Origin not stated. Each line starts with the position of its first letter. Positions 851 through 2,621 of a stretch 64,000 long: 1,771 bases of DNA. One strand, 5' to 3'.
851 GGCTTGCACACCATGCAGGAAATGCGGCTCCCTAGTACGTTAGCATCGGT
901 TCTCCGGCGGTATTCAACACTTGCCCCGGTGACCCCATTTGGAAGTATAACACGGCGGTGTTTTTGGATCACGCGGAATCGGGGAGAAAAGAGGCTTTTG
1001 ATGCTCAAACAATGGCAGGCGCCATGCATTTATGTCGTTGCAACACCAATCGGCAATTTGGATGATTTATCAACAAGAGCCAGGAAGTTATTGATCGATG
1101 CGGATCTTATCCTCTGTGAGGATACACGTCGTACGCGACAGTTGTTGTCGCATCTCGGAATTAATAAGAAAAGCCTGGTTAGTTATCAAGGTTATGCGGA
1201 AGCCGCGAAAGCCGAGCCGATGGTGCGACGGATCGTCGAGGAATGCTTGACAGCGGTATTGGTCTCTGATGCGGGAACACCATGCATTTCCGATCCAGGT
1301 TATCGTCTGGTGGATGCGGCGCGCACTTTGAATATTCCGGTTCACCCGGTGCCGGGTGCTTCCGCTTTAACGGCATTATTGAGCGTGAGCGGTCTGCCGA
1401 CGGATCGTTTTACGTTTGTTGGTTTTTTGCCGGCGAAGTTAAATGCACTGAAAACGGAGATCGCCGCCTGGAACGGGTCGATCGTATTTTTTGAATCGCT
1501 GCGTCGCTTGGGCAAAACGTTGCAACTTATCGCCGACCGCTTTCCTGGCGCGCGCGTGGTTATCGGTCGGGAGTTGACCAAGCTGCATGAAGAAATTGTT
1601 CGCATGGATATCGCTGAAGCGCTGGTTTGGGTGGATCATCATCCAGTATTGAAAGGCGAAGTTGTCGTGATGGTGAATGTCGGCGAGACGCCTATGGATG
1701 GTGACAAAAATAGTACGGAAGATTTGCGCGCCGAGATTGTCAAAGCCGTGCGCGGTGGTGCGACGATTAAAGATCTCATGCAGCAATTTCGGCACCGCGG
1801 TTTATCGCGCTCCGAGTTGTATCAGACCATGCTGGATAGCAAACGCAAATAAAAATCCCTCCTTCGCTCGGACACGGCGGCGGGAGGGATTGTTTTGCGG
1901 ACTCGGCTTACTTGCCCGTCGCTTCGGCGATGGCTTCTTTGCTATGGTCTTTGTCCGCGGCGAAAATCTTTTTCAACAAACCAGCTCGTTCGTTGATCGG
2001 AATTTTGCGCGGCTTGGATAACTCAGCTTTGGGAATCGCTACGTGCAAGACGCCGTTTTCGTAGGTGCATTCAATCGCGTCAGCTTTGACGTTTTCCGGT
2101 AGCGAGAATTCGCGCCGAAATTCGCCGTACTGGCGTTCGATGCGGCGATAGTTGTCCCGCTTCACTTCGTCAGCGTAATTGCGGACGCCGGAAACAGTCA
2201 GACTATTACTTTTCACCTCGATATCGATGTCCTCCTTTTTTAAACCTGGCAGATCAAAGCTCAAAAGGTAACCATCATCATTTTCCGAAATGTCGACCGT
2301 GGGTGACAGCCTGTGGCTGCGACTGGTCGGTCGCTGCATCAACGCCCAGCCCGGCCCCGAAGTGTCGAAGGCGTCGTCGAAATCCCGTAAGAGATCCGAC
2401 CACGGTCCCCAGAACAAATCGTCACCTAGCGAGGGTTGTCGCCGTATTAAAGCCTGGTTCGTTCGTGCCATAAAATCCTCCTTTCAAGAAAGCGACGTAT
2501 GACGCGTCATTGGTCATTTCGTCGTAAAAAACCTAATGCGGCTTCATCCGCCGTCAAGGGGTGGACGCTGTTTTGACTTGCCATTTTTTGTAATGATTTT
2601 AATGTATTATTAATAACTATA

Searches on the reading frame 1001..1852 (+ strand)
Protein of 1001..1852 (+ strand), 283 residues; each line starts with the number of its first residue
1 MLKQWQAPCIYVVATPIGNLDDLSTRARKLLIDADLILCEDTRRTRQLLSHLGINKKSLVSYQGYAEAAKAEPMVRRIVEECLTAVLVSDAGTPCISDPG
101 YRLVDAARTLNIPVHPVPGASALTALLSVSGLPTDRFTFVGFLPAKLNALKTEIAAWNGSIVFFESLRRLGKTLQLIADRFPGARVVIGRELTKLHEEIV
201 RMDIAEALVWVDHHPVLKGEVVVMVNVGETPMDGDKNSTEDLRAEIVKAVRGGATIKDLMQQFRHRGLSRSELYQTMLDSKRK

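Call 8: find_related_loci(query=window:1001-1852:+, collection=genome_contigs, flank=3000)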
Query window:1001-1852:+ (283 aa) in genome_contigs; peptide patterns used: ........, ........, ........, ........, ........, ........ (x = any residue, [..] = any of these).
126 stretches matched a pattern, but none encodes a relative of the query by tblastn (E <= 1e-3).

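Call 9: find_homologous_proteins(query=window:1001-1852:+)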
Query window:1001-1852:+ (283 aa): 8000 proteins with E <= 0.001 among 8000 candidates; the best 120 are listed.
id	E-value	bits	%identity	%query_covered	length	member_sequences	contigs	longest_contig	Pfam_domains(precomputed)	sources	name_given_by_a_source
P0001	1.8e-182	623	100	100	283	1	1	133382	PF00590.26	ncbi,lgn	-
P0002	7.0e-146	503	80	100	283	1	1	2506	PF00590.26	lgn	-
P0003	1.5e-92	328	58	97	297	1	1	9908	PF00590.26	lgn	-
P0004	1.0e-90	322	57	97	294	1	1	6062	PF00590.26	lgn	-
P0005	6.3e-90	319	54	97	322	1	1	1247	PF00590.26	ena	-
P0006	1.1e-88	315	55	96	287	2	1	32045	PF00590.26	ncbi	-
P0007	3.4e-88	314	56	97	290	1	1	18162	PF00590.26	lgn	-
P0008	8.1e-88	312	54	97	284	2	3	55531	PF00590.26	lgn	-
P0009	1.1e-87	312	54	97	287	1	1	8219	PF00590.26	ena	-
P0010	1.6e-87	311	54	96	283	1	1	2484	PF00590.26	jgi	jgi:16S rRNA (cytidine1402-2'-O)-methyltransferase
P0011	1.6e-87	311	56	97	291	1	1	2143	PF00590.26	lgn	-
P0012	1.1e-86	309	54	97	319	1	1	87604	PF00590.26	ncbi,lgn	-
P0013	2.0e-86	308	54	98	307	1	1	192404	PF00590.26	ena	-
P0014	4.9e-86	307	55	96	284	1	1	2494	PF00590.26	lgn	-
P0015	5.6e-86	306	53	96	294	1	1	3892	PF00590.26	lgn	-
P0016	1.0e-85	305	56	96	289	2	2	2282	PF00590.26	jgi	-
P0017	1.3e-85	305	55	96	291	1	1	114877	PF00590.26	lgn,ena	-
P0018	1.4e-85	305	53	96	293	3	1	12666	PF00590.26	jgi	-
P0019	3.8e-85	304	56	97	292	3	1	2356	PF00590.26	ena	-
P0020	7.6e-85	303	53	96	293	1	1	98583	PF00590.26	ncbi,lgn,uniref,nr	ncbi:MAG TPA: 16S rRNA (cytidine(1402)-2'-O)-methyltransferase [Oligoflexus sp.]|uniref:16S rRNA (cy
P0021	1.1e-84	302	55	96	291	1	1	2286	PF00590.26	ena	-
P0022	1.1e-84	302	56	96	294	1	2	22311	PF00590.26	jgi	jgi:16S rRNA (cytidine1402-2'-O)-methyltransferase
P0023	1.3e-84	302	54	96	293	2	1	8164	PF00590.26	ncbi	-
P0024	1.4e-84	302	54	97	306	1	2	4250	PF00590.26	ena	-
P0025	2.3e-84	301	52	97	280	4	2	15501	PF00590.26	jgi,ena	jgi:16S rRNA (cytidine1402-2'-O)-methyltransferase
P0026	2.7e-84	301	52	96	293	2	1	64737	PF00590.26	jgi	jgi:16S rRNA (cytidine1402-2'-O)-methyltransferase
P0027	3.8e-84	300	53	97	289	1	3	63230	PF00590.26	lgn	-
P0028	9.1e-84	299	52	96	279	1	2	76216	PF00590.26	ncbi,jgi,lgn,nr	ncbi:MAG: 16S rRNA (cytidine(1402)-2'-O)-methyltransferase [Deltaproteobacteria bacterium]|nr:16S rR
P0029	9.8e-84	299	52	97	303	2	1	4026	PF00590.26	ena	-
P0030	2.1e-83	298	54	98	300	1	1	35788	PF00590.26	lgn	-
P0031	2.3e-83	298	51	98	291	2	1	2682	PF00590.26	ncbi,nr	ncbi:MAG: 16S rRNA (cytidine(1402)-2'-O)-methyltransferase [Proteobacteria bacterium]|nr:16S rRNA (c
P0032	2.5e-83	298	52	96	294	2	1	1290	PF00590.26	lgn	-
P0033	2.6e-83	298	51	97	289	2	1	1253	PF00590.26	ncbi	-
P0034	3.0e-83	297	54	100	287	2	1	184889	PF00590.26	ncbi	-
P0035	3.4e-83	297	52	96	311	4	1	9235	PF00590.26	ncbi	-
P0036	7.5e-83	296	54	96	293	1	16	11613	PF00590.26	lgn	-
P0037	8.3e-83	296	54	96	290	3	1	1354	PF00590.26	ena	-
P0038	1.5e-82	295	53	96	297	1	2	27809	PF00590.26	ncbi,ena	-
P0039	1.5e-82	295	52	99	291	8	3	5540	PF00590.26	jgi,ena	-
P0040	1.6e-82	295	53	96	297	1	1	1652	PF00590.26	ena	-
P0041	2.0e-82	295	52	98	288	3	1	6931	PF00590.26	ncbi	-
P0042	3.0e-82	294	53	97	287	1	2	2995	PF00590.26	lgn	-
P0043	3.1e-82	294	55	96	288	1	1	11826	PF00590.26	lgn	-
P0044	3.1e-82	294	53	97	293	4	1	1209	PF00590.26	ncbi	-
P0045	3.2e-82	294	55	96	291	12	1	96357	PF00590.26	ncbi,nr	ncbi:MAG: 16S rRNA (cytidine(1402)-2'-O)-methyltransferase [Oligoflexus sp.]|nr:16S rRNA (cytidine(1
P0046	4.0e-82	294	52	98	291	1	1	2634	PF00590.26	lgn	-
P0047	5.5e-82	293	52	98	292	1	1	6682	PF00590.26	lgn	-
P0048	1.1e-81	292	52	96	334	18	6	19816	PF00590.26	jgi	-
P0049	1.1e-81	292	52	98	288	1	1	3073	PF00590.26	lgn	-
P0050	1.4e-81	292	53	97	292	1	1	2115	PF00590.26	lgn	-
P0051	1.5e-81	292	50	99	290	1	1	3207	PF00590.26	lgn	-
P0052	1.8e-81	292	53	98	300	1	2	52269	PF00590.26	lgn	-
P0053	1.8e-81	292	52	96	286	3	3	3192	PF00590.26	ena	-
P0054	2.2e-81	291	53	97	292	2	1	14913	PF00590.26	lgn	-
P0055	2.7e-81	291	53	98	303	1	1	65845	PF00590.26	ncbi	-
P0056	4.2e-81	290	52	97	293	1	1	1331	PF00590.26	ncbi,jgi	jgi:16S rRNA (cytidine1402-2'-O)-methyltransferase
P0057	5.0e-81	290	52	97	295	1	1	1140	PF00590.26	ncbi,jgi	jgi:16S rRNA (cytidine1402-2'-O)-methyltransferase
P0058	5.6e-81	290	52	98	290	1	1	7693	PF00590.26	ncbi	-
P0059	6.0e-81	290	53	97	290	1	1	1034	PF00590.26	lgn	-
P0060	6.2e-81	290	52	96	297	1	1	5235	PF00590.26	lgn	-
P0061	6.4e-81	290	52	96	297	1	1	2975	PF00590.26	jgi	jgi:16S rRNA (cytidine1402-2'-O)-methyltransferase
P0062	6.6e-81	290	51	97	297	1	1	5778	PF00590.26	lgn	-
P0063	6.6e-81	290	52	97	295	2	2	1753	PF00590.26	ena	-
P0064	1.0e-80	289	53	96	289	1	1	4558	PF00590.26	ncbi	-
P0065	1.5e-80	289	52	97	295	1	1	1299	PF00590.26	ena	-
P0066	2.4e-80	288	51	98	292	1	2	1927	PF00590.26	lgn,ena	-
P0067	4.7e-80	287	51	96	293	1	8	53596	PF00590.26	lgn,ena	-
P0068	5.3e-80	287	50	97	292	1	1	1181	PF00590.26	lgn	-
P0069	5.8e-80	287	50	96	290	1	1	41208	PF00590.26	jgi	jgi:16S rRNA (cytidine1402-2'-O)-methyltransferase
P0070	6.7e-80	286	51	97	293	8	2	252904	PF00590.26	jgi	jgi:16S rRNA (cytidine1402-2'-O)-methyltransferase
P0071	6.9e-80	286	50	97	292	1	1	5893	PF00590.26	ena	-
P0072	7.6e-80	286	50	98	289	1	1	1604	PF00590.26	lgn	-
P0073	8.3e-80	286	53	97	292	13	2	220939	PF00590.26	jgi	jgi:16S rRNA (cytidine1402-2'-O)-methyltransferase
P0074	1.5e-79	285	51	97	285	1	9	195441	PF00590.26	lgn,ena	-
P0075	3.2e-79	284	50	98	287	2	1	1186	PF00590.26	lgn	-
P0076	6.1e-79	283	50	96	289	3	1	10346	PF00590.26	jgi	jgi:16S rRNA (cytidine1402-2'-O)-methyltransferase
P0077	6.8e-79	283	51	99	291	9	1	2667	PF00590.26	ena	-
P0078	1.6e-78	282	49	97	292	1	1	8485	PF00590.26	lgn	-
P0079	1.7e-78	282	54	93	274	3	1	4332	PF00590.26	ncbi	ncbi:MAG: 16S rRNA (cytidine(1402)-2'-O)-methyltransferase, partial [Bdellovibrionota bacterium]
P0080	2.3e-78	281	52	97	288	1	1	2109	PF00590.26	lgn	-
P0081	2.3e-78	281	50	98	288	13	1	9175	PF00590.26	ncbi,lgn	-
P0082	2.7e-78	281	49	97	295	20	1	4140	PF00590.26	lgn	-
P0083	2.8e-78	281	53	97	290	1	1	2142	PF00590.26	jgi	jgi:16S rRNA (cytidine1402-2'-O)-methyltransferase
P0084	3.6e-78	281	49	98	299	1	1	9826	PF00590.26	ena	-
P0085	6.1e-78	280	50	97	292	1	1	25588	PF00590.26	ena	-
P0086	6.4e-78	280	50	96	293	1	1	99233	PF00590.26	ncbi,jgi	jgi:16S rRNA (cytidine1402-2'-O)-methyltransferase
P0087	7.7e-78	280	51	98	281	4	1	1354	PF00590.26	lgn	-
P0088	1.9e-77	278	49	99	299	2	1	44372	PF00590.26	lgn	-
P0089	1.9e-77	278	51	95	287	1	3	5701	PF00590.26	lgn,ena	-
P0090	2.3e-77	278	50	97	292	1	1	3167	PF00590.26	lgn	-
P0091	2.0e-76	275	50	97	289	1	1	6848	PF00590.26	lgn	-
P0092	2.4e-76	275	49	96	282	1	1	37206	PF00590.26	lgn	-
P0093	1.7e-75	272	50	96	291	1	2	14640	PF00590.26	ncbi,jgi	jgi:16S rRNA (cytidine1402-2'-O)-methyltransferase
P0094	2.5e-75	271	51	96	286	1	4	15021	PF00590.26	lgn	-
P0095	7.4e-75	270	51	96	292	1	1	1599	PF00590.26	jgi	-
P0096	1.3e-74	269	51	97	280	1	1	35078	PF00590.26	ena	-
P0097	1.8e-74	269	50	99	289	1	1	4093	PF00590.26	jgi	-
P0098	2.6e-74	268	52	93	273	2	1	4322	PF00590.26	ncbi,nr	ncbi:MAG: 16S rRNA (cytidine(1402)-2'-O)-methyltransferase, partial [Proteobacteria bacterium]|nr:16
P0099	1.0e-73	266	55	77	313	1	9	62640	PF00590.26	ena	-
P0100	2.4e-73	265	50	98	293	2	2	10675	PF00590.26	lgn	-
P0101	2.5e-72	262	48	96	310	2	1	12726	PF00590.26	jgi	-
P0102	1.8e-70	255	47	99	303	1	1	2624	PF00590.26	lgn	-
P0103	3.1e-70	255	49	98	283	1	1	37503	PF00590.26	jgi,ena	-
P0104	3.8e-68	248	45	96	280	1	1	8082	PF00590.26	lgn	-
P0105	8.1e-67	244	47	99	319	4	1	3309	PF00590.26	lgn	-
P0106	3.8e-66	241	46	97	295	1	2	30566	PF00590.26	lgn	-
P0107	4.7e-66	241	50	95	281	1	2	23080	PF00590.26,PF23016.3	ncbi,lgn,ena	-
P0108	1.3e-65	240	49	95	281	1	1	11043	PF00590.26,PF23016.3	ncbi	-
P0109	1.5e-65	239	49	95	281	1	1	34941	PF00590.26,PF23016.3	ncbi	-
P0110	2.0e-65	239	46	96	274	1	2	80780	PF00590.26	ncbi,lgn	-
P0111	6.2e-65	237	45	97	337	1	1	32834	PF00590.26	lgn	-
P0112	6.9e-65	237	49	95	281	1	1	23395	PF00590.26,PF23016.3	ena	-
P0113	7.5e-65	237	46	98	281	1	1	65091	PF00590.26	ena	-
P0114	9.6e-65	237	49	95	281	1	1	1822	PF00590.26,PF23016.3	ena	-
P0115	1.4e-64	236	49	95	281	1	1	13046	PF00590.26,PF23016.3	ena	-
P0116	2.3e-64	235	49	96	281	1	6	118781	PF00590.26,PF23016.3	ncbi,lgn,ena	-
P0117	6.4e-63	231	45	92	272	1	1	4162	PF00590.26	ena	-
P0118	6.9e-60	221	47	97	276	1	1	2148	PF00590.26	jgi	jgi:16S rRNA (cytidine1402-2'-O)-methyltransferase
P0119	5.8e-59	218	48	98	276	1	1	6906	PF00590.26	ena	-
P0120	1.9e-58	216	47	97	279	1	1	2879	PF00590.26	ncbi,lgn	-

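Call 10: find_encoding_contigs(protein=window:1001-1852:+, flank=3000, max_places=10)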
Protein window:1001-1852:+ (283 aa): 1 contig read that carries it; 1 place shown.
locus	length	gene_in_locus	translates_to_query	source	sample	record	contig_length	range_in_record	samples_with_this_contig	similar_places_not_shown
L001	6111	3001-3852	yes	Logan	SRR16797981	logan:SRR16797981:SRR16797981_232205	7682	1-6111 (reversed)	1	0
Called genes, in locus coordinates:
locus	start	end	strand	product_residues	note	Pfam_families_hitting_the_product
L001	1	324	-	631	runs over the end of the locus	?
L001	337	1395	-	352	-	PF02912:Phe_tRNA-synt_N, PF01409:tRNA-synt_2d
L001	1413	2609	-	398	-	PF00155:Aminotran_1_2, PF01041:DegT_DnrJ_EryC1 (weak)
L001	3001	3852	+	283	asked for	PF00590:TP_methylase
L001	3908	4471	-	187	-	PF27746:Small_heat_shock_put (weak), PF00011:HSP20, PF17886:ArsA_HSP20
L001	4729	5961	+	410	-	-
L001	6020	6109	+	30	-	?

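Call 11: find_encoding_contigs(protein=P0002, flank=2500, max_places=3)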
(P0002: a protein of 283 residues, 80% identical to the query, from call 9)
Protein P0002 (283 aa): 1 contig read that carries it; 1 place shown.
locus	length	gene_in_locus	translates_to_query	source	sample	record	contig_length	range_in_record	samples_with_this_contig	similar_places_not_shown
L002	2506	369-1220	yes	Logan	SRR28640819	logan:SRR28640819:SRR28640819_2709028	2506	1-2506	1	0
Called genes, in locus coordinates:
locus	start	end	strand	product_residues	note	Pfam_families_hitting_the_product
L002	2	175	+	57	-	?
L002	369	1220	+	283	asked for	PF00590:TP_methylase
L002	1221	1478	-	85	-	PF00011:HSP20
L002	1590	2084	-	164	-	PF00011:HSP20, PF17886:ArsA_HSP20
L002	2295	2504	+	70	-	?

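Call 12: find_encoding_contigs(protein=P0003, flank=2500, max_places=3)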
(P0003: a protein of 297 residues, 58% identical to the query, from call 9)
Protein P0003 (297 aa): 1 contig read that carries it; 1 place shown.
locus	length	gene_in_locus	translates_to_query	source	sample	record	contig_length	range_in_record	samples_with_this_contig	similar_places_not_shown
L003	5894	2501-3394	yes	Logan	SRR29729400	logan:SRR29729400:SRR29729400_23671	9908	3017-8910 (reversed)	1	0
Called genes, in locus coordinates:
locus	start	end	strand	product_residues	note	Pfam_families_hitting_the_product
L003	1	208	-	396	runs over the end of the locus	PF00155:Aminotran_1_2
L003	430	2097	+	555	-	PF00512:HisKA (weak), PF02518:HATPase_c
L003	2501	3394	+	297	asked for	PF00590:TP_methylase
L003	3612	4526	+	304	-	-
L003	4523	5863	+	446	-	-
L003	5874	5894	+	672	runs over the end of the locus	-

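Call 13: find_encoding_contigs(protein=P0004, flank=2500, max_places=3)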
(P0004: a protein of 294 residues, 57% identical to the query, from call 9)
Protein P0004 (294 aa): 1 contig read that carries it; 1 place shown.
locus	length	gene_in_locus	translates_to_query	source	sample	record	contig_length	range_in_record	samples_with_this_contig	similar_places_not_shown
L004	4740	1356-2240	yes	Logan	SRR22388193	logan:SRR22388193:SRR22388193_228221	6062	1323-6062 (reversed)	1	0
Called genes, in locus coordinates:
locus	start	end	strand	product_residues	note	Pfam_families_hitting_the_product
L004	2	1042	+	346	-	?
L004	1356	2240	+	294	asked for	PF00590:TP_methylase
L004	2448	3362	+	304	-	-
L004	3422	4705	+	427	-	-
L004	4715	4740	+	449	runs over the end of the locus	?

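Call 14: find_encoding_contigs(protein=P0006, flank=2500, max_places=3)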
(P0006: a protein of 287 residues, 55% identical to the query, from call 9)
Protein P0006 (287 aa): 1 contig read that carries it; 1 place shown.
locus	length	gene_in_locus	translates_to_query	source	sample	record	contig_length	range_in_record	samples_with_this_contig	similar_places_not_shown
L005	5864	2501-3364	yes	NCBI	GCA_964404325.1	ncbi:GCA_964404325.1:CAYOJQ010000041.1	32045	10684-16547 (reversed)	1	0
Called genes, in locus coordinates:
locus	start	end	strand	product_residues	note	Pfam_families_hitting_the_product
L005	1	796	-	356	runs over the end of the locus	PF17759:tRNA_synthFbeta (faint), PF02912:Phe_tRNA-synt_N, PF01409:tRNA-synt_2d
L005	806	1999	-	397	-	PF00155:Aminotran_1_2, PF01041:DegT_DnrJ_EryC1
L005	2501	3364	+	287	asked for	PF00590:TP_methylase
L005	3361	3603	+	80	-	-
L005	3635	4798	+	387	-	PF01035:DNA_binding_1, PF00730:HhH-GPD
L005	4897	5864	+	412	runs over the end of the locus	PF01510:Amidase_2, PF13620:CarboxypepD_reg, PF17210:SdrD_B (weak), PF22904:NOMO1-like_2nd (faint)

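Call 15: find_encoding_contigs(protein=P0007, flank=2500, max_places=3)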
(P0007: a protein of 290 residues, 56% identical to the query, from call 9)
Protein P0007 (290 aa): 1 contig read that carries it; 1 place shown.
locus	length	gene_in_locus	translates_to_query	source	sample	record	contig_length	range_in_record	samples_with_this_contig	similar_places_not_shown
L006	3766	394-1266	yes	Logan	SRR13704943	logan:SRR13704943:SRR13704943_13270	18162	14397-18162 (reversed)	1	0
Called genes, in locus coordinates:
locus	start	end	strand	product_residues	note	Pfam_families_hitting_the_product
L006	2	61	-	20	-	?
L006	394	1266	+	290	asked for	PF00590:TP_methylase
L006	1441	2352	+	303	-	-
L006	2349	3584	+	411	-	-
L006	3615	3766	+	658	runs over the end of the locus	-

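Call 16: find_encoding_contigs(protein=P0008, flank=2500, max_places=3)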
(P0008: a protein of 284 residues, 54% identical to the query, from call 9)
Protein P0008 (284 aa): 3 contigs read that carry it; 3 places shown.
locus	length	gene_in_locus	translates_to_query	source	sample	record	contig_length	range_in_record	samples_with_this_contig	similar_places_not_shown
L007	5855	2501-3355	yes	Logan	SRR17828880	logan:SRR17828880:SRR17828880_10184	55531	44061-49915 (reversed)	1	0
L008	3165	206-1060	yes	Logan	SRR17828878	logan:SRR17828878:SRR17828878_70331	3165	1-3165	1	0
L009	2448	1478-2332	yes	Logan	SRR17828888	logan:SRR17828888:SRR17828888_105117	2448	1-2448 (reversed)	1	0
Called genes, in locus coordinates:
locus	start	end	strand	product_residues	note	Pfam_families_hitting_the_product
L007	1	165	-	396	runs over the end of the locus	PF00155:Aminotran_1_2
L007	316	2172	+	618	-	PF00512:HisKA, PF02518:HATPase_c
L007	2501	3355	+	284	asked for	PF00590:TP_methylase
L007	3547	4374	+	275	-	-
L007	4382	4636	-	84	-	-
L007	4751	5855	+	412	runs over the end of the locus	-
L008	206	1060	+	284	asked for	PF00590:TP_methylase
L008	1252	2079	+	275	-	-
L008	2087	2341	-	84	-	-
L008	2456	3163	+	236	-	?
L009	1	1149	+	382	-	?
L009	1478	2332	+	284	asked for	PF00590:TP_methylase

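Call 19: find_encoding_contigs(protein=P0020, flank=2500, max_places=2)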
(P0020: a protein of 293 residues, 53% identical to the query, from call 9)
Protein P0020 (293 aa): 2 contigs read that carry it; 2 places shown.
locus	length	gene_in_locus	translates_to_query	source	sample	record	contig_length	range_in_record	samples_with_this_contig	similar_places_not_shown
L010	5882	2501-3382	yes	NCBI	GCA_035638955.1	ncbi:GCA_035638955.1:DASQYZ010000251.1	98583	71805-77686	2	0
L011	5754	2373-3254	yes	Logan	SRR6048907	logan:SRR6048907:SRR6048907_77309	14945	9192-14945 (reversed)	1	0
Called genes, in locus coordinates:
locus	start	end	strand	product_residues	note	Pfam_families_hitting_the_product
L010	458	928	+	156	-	PF03061:4HBT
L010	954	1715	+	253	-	-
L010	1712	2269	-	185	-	PF01169:GDT1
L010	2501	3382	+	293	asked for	PF00590:TP_methylase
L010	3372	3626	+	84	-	-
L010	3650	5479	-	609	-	PF11992:TgpA_N, PF01841:Transglut_core, PF13559:DUF4129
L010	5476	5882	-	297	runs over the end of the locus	-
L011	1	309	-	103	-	?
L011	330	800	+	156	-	PF03061:4HBT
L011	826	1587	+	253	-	-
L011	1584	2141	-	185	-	PF01169:GDT1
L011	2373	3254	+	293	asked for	PF00590:TP_methylase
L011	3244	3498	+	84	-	-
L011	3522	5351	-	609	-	PF11992:TgpA_N, PF01841:Transglut_core, PF13559:DUF4129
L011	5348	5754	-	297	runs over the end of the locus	-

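Call 20: find_encoding_contigs(protein=P0012, flank=2500, max_places=2)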
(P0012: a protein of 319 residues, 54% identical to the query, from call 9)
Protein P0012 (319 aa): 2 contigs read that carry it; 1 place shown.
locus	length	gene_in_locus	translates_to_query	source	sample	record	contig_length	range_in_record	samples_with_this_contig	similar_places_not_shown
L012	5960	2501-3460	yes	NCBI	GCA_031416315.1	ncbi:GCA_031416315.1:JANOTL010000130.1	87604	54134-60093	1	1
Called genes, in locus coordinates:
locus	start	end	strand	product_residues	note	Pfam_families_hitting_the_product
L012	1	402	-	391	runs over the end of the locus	PF00155:Aminotran_1_2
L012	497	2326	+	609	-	PF00512:HisKA, PF02518:HATPase_c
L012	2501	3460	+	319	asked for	PF00590:TP_methylase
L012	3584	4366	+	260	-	-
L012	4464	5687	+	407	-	-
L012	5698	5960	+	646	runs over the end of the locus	-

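Call 21: find_encoding_contigs(protein=P0013, flank=2500, max_places=2)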
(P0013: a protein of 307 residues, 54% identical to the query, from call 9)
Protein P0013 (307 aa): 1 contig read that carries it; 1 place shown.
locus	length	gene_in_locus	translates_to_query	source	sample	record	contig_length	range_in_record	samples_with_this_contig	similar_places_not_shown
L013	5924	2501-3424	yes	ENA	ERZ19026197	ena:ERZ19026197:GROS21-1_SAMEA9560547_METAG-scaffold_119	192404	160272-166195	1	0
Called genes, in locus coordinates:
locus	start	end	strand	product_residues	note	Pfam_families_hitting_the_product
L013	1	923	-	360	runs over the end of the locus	PF02912:Phe_tRNA-synt_N, PF01409:tRNA-synt_2d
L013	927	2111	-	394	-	PF00155:Aminotran_1_2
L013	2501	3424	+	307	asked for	PF00590:TP_methylase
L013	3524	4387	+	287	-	-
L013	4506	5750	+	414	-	-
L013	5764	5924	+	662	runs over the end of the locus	-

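Call 22: find_encoding_contigs(protein=P0034, flank=2500, max_places=2)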
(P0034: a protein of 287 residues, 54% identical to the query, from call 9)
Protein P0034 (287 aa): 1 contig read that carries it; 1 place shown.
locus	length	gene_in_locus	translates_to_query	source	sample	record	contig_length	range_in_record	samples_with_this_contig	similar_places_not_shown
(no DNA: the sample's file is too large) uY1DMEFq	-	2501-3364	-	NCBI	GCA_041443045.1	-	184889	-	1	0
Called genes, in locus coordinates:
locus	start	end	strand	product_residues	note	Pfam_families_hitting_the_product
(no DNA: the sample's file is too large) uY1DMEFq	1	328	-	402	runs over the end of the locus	PF00155:Aminotran_1_2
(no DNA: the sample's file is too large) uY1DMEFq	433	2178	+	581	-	PF00512:HisKA, PF02518:HATPase_c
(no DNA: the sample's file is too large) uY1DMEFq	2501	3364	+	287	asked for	PF00590:TP_methylase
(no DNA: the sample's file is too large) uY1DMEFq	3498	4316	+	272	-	-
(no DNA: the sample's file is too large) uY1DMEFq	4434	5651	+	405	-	PF13557:Phenol_MetA_deg (faint)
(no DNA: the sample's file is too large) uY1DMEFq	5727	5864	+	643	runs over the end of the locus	-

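Call 34: list_cluster_members(proteins=[P0001])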
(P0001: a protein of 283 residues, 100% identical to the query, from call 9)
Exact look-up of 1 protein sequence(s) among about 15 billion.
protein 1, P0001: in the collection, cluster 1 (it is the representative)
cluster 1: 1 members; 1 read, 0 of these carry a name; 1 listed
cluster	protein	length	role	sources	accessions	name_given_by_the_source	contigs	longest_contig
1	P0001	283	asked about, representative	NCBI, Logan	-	-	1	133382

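Call 45: search_protein_families(library=pfam, proteins=[window:1001-1852:+])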
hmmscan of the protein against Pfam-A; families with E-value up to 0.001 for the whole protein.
window:1001-1852:+ (283 aa): 1 family
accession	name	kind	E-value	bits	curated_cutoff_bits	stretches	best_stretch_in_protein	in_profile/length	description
PF00590.25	TP_methylase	-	1.8e-30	106.9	27.8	1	10-207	2-211/212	Tetrapyrrole (Corrin/Porphyrin) Methylases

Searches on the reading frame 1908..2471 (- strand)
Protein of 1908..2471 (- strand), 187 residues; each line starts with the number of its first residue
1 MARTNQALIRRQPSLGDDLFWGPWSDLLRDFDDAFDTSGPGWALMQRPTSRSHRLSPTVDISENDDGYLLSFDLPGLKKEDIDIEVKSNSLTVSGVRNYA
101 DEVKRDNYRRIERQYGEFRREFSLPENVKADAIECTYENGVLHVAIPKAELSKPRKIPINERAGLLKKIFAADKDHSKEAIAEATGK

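Call 45: search_protein_families(library=pfam, proteins=[window:1908-2471:-])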
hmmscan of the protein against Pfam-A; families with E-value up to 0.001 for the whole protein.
window:1908-2471:- (187 aa): 2 families
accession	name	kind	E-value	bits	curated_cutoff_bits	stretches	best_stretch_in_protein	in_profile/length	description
PF00011.27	HSP20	-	2.7e-26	92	20.8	1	60-160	1-102/102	Hsp20/alpha crystallin family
PF17886.7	ArsA_HSP20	-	5.7e-09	35.9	22.5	1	65-144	1-61/63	HSP20-like domain found in ArsA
